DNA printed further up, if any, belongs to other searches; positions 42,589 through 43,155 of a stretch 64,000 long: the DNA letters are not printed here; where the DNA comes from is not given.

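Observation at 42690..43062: ArsR-like paralog 2 bracketed by two copies of a 34-bp perfect-arm palindrome sharing the ACATTC half-site with paralog 1's repeats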

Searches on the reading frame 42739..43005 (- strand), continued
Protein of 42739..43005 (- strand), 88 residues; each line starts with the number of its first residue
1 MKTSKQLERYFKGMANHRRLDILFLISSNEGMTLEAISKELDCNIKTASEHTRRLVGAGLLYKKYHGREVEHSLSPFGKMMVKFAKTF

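Call 64: search_protein_families(library=ncbifam, proteins=[window:42739-43005:-], max_evalue=0.01)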
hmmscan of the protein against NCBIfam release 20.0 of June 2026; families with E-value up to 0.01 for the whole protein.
window:42739-43005:- (88 aa): 4 families
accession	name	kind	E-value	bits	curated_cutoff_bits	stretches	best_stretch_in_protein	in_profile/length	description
NF033788.1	HTH_metalloreg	subfamily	3e-09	36.6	55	1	9-76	3-70/77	metalloregulator ArsR/SmtB family transcription factor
NF033789.1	repress_SdpR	subfamily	9.7e-05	22.2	100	1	11-74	2-64/79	autorepressor SdpR family transcription factor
NF007528.0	PRK10141.1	subfamily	0.0006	19.7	97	1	9-77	8-76/117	metalloregulator ArsR/SmtB family transcription factor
TIGR01884.1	cas_HTH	subfamily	0.0025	17.2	60.2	1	15-69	140-195/202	CRISPR-associated CARF protein Csa3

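Call 72: search_protein_representatives(protein=window:42742-43005:-)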
Query: 88 residues. Proteins with E-value up to 0.001 (for the whole library): 309; up to 1e-10: 92; up to 1e-30: 0. The best 150 are listed.
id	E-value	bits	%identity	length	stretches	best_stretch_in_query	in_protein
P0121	1.3e-24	101.6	57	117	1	2-88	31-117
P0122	3.1e-24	100.4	55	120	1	2-87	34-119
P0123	3.7e-22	93.8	64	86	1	2-75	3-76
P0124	7.0e-21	89.8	53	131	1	3-88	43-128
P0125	8.0e-21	89.6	52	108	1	2-88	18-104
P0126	9.2e-21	89.4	53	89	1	2-88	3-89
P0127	9.2e-21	89.4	53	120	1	2-88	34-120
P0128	9.8e-21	89.3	53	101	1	2-88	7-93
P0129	1.8e-20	88.5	52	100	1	2-88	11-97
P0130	6.7e-20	86.6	52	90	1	3-87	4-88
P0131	1.1e-19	86.0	48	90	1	4-88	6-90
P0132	1.6e-19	85.4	61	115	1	2-73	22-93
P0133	3.4e-19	84.4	64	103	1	1-67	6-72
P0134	8.6e-19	83.1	49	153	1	2-88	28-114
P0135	1.2e-18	82.7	51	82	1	7-88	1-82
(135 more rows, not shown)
